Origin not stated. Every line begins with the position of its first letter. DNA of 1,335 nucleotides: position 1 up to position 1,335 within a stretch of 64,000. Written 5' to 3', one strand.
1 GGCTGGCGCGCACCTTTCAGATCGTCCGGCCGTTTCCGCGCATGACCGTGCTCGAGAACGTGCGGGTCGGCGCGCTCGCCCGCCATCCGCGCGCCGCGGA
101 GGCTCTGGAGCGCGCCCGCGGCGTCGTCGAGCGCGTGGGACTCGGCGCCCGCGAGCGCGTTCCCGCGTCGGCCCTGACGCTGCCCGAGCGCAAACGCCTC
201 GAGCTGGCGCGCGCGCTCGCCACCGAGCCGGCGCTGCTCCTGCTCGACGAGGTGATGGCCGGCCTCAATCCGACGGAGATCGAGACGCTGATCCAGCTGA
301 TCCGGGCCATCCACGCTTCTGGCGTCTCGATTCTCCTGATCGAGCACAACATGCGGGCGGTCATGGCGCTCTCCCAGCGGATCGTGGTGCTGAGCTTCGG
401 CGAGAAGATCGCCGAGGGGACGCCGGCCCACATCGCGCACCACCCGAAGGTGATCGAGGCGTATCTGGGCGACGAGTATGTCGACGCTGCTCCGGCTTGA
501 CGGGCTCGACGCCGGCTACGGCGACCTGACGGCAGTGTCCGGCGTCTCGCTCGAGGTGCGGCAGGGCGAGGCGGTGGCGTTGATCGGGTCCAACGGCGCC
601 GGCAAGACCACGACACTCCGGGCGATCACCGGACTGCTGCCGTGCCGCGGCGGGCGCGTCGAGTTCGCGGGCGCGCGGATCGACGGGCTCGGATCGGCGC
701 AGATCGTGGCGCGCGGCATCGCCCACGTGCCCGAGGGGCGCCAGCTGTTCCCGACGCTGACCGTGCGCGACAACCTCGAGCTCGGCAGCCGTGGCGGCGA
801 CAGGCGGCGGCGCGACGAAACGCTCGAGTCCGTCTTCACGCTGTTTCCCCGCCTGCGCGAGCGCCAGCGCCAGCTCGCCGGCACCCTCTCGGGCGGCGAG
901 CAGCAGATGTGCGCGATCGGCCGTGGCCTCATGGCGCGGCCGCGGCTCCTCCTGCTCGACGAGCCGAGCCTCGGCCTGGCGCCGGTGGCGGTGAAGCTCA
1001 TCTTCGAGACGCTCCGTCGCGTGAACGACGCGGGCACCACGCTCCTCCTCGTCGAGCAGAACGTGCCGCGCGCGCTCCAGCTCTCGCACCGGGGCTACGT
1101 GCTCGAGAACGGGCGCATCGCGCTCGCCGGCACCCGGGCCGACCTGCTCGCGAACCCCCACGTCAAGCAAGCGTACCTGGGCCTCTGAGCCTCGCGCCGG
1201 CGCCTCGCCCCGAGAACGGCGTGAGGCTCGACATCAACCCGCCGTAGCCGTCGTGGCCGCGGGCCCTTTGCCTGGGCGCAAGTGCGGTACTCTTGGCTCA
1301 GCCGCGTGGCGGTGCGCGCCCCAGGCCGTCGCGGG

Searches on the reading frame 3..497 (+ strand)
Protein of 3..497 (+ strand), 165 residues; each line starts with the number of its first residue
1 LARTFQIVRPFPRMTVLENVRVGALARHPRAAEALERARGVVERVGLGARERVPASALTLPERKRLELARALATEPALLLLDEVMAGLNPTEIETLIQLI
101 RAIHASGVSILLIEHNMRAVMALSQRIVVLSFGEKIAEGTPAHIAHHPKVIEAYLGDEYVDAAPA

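Call 23: search_protein_families(library=pfam, proteins=[window:3-497:+], max_evalue=0.0001)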
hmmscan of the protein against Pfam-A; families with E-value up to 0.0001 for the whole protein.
window:3-497:+ (165 aa): 2 families
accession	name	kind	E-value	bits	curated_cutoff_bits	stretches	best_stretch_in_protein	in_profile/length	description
PF12399.14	BCA_ABC_TP_C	-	1.8e-12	47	25.5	1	134-159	1-26/27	Branched-chain amino acid ATP-binding cassette transporter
PF00005.33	ABC_tran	-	2.2e-08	35.2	25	1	4-85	64-136/137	ABC transporter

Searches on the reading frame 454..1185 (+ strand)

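Call 23: search_protein_families(library=pfam, proteins=[window:454-1185:+], max_evalue=0.0001)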
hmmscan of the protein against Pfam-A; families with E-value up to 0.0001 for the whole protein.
window:454-1185:+ (244 aa): 2 families
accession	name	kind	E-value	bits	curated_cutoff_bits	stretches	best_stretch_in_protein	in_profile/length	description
PF00005.33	ABC_tran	-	1.1e-30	107.5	25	1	29-172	2-136/137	ABC transporter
PF13304.12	AAA_21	-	1.8e-10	41.8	27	0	42-122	3-96/304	AAA domain, putative AbiEii toxin, Type IV TA system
